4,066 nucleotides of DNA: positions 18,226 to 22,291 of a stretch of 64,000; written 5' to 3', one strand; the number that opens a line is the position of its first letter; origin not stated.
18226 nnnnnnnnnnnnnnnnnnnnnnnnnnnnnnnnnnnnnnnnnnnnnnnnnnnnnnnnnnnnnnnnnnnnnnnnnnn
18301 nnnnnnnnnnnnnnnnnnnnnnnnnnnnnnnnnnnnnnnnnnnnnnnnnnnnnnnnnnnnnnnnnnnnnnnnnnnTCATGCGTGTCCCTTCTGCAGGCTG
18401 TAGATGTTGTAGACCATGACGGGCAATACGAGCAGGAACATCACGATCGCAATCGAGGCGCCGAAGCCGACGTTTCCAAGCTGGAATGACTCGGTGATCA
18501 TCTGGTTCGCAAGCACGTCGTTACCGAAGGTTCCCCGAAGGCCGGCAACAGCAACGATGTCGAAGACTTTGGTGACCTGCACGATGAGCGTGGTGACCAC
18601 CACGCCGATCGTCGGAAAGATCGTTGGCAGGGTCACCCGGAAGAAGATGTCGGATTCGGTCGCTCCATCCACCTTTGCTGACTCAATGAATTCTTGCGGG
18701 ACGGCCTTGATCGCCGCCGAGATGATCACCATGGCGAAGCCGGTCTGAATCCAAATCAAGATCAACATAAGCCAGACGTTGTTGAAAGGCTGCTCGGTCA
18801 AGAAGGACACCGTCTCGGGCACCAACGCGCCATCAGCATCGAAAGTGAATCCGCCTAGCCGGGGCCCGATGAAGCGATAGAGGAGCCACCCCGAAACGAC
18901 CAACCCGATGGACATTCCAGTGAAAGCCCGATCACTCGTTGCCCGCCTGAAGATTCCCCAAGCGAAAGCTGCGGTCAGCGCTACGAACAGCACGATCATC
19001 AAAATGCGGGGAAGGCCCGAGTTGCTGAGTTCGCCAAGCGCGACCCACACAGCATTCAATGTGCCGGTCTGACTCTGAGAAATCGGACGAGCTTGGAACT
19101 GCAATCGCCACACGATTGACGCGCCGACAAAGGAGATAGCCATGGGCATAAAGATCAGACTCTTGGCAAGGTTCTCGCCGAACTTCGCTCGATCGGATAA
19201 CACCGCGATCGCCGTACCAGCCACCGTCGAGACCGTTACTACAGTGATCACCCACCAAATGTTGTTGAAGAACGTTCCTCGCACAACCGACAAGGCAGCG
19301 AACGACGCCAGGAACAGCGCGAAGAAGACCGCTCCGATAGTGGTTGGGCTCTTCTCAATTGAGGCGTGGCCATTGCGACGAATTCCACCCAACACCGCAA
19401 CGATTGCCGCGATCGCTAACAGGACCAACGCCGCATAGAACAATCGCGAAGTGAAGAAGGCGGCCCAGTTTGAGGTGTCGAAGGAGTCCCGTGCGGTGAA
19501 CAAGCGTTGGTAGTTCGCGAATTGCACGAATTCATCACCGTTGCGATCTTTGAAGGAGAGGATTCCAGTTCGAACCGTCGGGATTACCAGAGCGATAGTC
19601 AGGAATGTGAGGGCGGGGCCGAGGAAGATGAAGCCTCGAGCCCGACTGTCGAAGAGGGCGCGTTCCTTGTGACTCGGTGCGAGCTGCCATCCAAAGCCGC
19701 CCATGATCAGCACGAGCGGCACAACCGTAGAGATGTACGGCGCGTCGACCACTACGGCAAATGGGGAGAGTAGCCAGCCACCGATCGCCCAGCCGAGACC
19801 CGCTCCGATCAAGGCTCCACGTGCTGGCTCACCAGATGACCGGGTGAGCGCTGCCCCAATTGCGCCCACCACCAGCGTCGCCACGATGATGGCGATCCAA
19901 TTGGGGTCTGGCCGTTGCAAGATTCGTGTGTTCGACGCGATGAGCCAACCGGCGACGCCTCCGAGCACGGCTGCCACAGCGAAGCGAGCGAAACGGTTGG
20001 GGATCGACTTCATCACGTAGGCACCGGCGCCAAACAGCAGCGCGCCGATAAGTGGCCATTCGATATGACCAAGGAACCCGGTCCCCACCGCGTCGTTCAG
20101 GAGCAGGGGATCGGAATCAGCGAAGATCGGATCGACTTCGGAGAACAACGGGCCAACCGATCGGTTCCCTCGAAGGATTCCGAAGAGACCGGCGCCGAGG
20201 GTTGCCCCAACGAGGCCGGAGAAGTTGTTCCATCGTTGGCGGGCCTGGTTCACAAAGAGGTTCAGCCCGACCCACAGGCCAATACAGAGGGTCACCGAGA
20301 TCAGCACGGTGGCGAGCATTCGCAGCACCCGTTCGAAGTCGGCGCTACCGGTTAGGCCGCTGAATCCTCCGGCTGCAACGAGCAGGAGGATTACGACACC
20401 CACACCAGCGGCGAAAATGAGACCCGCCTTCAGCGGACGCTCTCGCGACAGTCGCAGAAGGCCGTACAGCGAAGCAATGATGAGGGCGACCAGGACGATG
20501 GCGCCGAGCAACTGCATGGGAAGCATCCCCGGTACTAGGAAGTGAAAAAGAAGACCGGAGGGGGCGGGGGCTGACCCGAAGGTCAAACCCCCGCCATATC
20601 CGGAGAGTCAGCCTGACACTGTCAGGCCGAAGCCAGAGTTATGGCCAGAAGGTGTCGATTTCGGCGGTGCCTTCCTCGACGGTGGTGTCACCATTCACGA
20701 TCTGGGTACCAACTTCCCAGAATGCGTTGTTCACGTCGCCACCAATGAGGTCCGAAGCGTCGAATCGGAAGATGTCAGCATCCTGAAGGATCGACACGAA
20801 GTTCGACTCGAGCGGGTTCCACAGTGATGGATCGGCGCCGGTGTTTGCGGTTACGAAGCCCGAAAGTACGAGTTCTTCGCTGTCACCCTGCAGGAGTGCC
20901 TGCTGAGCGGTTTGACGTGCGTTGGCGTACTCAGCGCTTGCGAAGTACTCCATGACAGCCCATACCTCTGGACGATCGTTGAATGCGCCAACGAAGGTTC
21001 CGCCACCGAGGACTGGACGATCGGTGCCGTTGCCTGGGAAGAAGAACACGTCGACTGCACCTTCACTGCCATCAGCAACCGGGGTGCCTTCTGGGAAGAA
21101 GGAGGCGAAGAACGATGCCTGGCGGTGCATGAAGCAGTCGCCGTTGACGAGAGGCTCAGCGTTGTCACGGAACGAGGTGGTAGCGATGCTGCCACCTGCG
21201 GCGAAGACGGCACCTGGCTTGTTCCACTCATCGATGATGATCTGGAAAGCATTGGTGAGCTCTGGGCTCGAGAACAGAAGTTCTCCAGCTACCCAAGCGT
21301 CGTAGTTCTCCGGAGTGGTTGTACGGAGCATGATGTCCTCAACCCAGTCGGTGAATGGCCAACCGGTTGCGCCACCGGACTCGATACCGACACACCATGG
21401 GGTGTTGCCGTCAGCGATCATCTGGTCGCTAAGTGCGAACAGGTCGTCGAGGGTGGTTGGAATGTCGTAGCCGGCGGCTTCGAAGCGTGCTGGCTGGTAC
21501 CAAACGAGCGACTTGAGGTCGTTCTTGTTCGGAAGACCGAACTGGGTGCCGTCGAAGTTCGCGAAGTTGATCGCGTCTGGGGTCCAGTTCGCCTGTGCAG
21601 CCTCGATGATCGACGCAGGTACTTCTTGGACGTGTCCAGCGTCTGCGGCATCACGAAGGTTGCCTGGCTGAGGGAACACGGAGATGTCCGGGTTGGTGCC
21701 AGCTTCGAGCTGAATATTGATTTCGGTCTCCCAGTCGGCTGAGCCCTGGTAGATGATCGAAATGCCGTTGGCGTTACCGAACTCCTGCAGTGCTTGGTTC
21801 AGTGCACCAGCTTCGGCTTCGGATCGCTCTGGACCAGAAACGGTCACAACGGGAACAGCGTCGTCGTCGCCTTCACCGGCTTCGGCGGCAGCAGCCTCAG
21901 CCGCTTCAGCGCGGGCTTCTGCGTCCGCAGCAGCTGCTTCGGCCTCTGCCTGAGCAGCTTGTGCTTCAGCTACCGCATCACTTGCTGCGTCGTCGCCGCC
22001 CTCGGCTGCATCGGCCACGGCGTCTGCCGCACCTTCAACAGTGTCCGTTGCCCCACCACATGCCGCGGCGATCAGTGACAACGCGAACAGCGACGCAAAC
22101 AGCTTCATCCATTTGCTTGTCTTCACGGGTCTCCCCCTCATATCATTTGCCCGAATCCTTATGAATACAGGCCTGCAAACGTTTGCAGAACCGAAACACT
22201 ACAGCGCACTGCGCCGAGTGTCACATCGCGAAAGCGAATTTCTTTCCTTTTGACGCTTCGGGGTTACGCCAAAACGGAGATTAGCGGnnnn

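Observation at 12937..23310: Candidate actinobacterial sulfosugar-desulfonation regulon (AKR + SsuD-type monooxygenase + Gfo/Idh/MocA + sugar ABC importer + LacI)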

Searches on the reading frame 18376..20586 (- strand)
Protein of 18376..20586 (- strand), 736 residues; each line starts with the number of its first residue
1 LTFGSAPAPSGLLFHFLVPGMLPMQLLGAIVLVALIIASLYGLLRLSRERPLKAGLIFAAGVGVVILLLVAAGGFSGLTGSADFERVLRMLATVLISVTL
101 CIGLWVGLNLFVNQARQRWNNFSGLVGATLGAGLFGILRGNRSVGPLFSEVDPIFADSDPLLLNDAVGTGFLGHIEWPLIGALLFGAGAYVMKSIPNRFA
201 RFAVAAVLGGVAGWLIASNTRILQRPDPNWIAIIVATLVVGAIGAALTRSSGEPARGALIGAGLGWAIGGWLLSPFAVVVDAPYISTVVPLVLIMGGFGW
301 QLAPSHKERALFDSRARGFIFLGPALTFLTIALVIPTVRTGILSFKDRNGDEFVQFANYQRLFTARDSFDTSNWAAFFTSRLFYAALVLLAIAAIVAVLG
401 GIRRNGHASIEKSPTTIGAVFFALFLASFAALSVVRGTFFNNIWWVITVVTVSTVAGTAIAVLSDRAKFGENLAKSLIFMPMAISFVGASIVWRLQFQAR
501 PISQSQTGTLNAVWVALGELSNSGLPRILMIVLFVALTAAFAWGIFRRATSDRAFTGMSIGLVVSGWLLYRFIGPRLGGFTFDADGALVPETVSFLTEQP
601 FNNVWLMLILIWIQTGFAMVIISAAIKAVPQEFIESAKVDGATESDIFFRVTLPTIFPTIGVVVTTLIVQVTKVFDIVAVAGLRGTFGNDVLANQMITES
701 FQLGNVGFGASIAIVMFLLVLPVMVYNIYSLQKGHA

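Call 3: search_protein_families(library=pfam, proteins=[window:18376-20586:-])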
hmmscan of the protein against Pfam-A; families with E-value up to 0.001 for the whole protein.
window:18376-20586:- (736 aa): 1 family
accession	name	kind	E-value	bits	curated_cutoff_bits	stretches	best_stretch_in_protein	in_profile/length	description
PF00528.27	BPD_transp_1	-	8.9e-05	22.7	26.4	1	537-724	43-172/184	Binding-protein-dependent transport system inner membrane component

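Call 4: search_protein_families(library=ncbifam, proteins=[window:18376-20586:-])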
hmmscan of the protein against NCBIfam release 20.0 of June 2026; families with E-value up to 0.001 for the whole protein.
window:18376-20586:- (736 aa): 7 families
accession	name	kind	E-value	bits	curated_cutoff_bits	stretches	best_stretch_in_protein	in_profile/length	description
NF040931.1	ABC_arch_GlcT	equivalog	3.8e-10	39.9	360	1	593-729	133-270/278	glucose ABC transporter permease GlcT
NF007044.0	PRK09497.1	equivalog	4.3e-07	29.7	348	1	603-731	150-274/285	spermidine/putrescine ABC transporter permease PotB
NF007852.0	PRK10561.1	equivalog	1.3e-06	28.4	335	1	607-725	162-282/295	sn-glycerol-3-phosphate ABC transporter permease UgpA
NF040932.1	ABC_arch_GlcU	equivalog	1e-05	25.4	340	1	606-677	138-207/272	glucose ABC transporter permease GlcU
NF008232.0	PRK10999.1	equivalog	3.3e-05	22.8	392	1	604-666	376-439/520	maltose ABC transporter permease MalF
NF011624.0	PRK15050.1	equivalog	0.00017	20.8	247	1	609-729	167-282/297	2-aminoethylphosphonate ABC transporter permease subunit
NF043074.1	MMSYN1_0196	equivalog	0.00043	19.7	350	1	607-725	142-257/277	spermidine/putrescine ABC transporter permease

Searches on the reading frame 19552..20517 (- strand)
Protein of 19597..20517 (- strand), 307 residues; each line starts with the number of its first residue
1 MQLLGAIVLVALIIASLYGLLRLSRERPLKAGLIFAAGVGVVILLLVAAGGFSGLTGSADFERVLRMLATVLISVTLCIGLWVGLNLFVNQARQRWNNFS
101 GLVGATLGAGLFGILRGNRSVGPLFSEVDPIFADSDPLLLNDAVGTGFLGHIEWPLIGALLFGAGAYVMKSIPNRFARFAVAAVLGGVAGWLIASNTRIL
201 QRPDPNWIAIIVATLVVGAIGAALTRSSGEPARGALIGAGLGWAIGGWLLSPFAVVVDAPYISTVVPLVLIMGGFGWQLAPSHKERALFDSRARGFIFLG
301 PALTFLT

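Call 59: search_protein_families(library=pfam, proteins=[window:19597-20517:-], max_evalue=1)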
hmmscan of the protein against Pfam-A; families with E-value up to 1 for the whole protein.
window:19597-20517:- (307 aa): 5 families
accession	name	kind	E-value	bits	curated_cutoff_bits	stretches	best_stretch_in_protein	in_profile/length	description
PF13488.11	Gly-zipper_Omp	-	0.0032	17.8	25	1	218-248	7-37/46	Glycine zipper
PF13436.11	Gly-zipper_OmpA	-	0.0037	17.5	27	1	218-248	11-42/44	Glycine-zipper domain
PF01925.25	TauE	-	0.0067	16.6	32.6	1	158-225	71-144/237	Sulfite exporter TauE/SafE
PF04087.19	DUF389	-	0.067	13.7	23.9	1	160-239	17-100/137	Domain of unknown function (DUF389)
PF19721.4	DUF6215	-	0.53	10.3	27.1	0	2-26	9-33/135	Family of unknown function (DUF6215)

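Call 64: search_protein_families(library=pfam, alignment_id=A2, max_evalue=1)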
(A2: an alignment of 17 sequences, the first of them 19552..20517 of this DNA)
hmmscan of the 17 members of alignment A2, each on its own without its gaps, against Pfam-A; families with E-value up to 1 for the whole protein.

A. member 1, window:19552-20517:- (322 aa): 5 families
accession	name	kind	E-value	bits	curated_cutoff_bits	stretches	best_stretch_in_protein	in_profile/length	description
PF13488.11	Gly-zipper_Omp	-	0.0034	17.7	25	1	218-248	7-37/46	Glycine zipper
PF13436.11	Gly-zipper_OmpA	-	0.0039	17.4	27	1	218-248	11-42/44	Glycine-zipper domain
PF01925.25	TauE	-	0.0078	16.3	32.6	1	158-225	71-144/237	Sulfite exporter TauE/SafE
PF04087.19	DUF389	-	0.066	13.7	23.9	1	160-239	17-100/137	Domain of unknown function (DUF389)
PF19721.4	DUF6215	-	0.65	10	27.1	0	2-26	9-33/135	Family of unknown function (DUF6215)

B. families by the number of members that match (of 17 scanned): 22 families
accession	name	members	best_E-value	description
PF21724.2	DUF6861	2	0.0012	Family of unknown function (DUF6861)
PF13488.11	Gly-zipper_Omp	2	0.0034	Glycine zipper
PF09933.14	DUF2165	2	0.022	Predicted small integral membrane protein (DUF2165)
PF09799.14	Transmemb_17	1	0.0012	Predicted membrane protein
PF13436.11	Gly-zipper_OmpA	1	0.0039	Glycine-zipper domain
PF01925.25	TauE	1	0.0078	Sulfite exporter TauE/SafE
PF08016.18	PKD_channel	1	0.016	Polycystin cation channel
PF00520.37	Ion_trans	1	0.021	Ion transport protein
PF05818.17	TraT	1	0.029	Enterobacterial TraT complement resistance protein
PF02990.21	EMP70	1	0.046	Endomembrane protein 70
PF13140.11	DUF3980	1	0.059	Domain of unknown function (DUF3980)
PF04087.19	DUF389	1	0.066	Domain of unknown function (DUF389)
PF02355.23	SecD_SecF_C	1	0.12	Protein export membrane protein SecD/SecF, C-terminal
PF05628.17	Borrelia_P13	1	0.13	Borrelia membrane protein P13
PF13441.11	Gly-zipper_YMGG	1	0.37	YMGG-like Gly-zipper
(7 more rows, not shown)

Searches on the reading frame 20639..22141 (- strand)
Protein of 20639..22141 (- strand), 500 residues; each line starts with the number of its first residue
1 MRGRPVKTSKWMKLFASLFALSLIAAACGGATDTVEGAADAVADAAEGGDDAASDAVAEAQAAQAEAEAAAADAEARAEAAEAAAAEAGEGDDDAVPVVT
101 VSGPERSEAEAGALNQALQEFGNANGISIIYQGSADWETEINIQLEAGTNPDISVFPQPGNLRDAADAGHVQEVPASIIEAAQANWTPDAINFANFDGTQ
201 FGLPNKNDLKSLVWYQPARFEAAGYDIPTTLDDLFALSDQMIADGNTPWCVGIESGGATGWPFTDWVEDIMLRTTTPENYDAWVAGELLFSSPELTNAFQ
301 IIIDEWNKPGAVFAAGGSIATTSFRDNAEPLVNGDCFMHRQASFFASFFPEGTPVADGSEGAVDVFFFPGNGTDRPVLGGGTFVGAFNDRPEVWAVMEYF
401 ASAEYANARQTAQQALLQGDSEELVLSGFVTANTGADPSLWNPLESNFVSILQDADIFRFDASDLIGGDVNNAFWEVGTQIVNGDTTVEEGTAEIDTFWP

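Call 3: search_protein_families(library=pfam, proteins=[window:20639-22141:-])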
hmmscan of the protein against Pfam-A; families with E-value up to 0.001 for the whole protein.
window:20639-22141:- (500 aa): 0 families

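Call 4: search_protein_families(library=ncbifam, proteins=[window:20639-22141:-])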
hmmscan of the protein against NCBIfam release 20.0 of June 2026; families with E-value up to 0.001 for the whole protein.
window:20639-22141:- (500 aa): 2 families
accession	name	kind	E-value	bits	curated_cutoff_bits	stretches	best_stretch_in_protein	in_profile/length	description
NF040930.1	ABC_arch_GlcS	equivalog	1.1e-06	27.9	500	1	187-298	100-208/444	glucose ABC transporter substrate-binding protein GlcS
TIGR03851.1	chitin_NgcE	equivalog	0.00012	21.2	399.65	1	191-251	144-203/450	N-acetylglucosamine/diacetylchitobiose ABC transporter substrate-binding protein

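Call 7: search_solved_structures(query=window:20639-22141:-, max_evalue=1)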
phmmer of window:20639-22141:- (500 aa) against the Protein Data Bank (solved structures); distinct sequences matched with E-value up to 1: 20.
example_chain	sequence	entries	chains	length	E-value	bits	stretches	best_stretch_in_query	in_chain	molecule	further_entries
3zkk_A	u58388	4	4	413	3.8e-09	39.3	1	146-301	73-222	XOS BINDING PROTEIN | PUTATIVE SUGAR TRANSPORTER SOLUTE-BINDING PROTEIN | SUGAR TRANSPORTER SOLUTE-BINDING PROTEIN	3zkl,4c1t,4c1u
5xpj_A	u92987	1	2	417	3e-08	36.4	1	191-301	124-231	Binding protein component of ABC sugar transporter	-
5dvf_A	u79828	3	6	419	3.1e-08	36.3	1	191-301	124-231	Binding protein component of ABC sugar transporter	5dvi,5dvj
8xba_A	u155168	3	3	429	1.1e-06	31.2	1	140-499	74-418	XylA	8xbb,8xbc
4g68_B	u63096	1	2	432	3.8e-05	26.2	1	125-387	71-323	ABC transporter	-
4g68_A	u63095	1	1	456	4.4e-05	25.9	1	125-387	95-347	ABC transporter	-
3vxb_A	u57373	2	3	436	7.3e-05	25.2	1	117-344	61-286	Putative sugar-binding lipoprotein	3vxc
3oo7_A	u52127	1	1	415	0.00057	22.3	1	197-343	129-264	ABC transporter binding protein AcbH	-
3oo6_A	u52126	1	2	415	0.00057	22.3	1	197-343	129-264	ABC transporter binding protein AcbH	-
3ooa_A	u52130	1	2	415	0.00062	22.2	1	196-343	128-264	ABC transporter binding protein AcbH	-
3oo8_A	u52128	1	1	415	0.00062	22.1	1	197-343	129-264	ABC transporter binding protein AcbH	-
3oo9_A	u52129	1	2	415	0.00063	22.1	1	197-343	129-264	ABC transporter binding protein AcbH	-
7eho_A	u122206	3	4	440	0.001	21.5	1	137-304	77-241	Chitin oligosaccharide binding protein NagB2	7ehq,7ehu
7ehp_A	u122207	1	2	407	0.0029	19.9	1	145-310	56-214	chitin oligosaccahride binding protein NagB1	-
2hfb_A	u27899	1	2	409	0.0094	18.3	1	143-266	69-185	Sugar ABC transporter, sugar-binding protein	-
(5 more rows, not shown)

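Call 48: search_solved_structures(query=A1, max_evalue=10)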
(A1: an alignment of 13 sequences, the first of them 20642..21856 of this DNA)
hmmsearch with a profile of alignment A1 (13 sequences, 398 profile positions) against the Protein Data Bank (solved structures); distinct sequences matched with E-value up to 10: 384 (the best 60 are shown).
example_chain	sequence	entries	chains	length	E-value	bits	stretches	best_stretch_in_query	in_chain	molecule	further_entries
3zkk_A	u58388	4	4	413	1.1e-17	67.3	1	13-305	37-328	XOS BINDING PROTEIN | PUTATIVE SUGAR TRANSPORTER SOLUTE-BINDING PROTEIN | SUGAR TRANSPORTER SOLUTE-BINDING PROTEIN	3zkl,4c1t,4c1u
3vxb_A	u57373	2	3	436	1.1e-17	67.3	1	10-271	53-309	Putative sugar-binding lipoprotein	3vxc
3oo7_A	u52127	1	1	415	1.7e-17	66.6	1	9-307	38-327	ABC transporter binding protein AcbH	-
3oo8_A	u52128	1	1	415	1.8e-17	66.6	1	9-307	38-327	ABC transporter binding protein AcbH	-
3oo9_A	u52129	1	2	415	1.8e-17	66.6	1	9-307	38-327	ABC transporter binding protein AcbH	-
3ooa_A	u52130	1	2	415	1.8e-17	66.5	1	9-307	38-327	ABC transporter binding protein AcbH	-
3oo6_A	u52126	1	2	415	1.9e-17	66.5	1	9-307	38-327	ABC transporter binding protein AcbH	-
2hq0_A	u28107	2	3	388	1.4e-16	63.6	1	6-309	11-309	Sugar ABC transporter, sugar-binding protein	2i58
2heu_A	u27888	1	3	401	1.6e-16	63.4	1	6-309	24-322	Sugar ABC transporter, sugar-binding protein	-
2hfb_A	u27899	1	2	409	1.7e-16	63.4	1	6-309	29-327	Sugar ABC transporter, sugar-binding protein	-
6pql_A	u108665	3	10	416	1.7e-16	63.3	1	6-309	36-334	ABC transporter sugar-binding protein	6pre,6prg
7eho_A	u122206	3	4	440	5.2e-14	55.2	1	38-283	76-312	Chitin oligosaccharide binding protein NagB2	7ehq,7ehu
4g68_B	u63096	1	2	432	2.3e-13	53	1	15-276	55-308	ABC transporter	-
4g68_A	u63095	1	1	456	2.8e-13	52.8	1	15-276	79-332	ABC transporter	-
8xba_A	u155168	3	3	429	6.5e-13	51.5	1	7-397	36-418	XylA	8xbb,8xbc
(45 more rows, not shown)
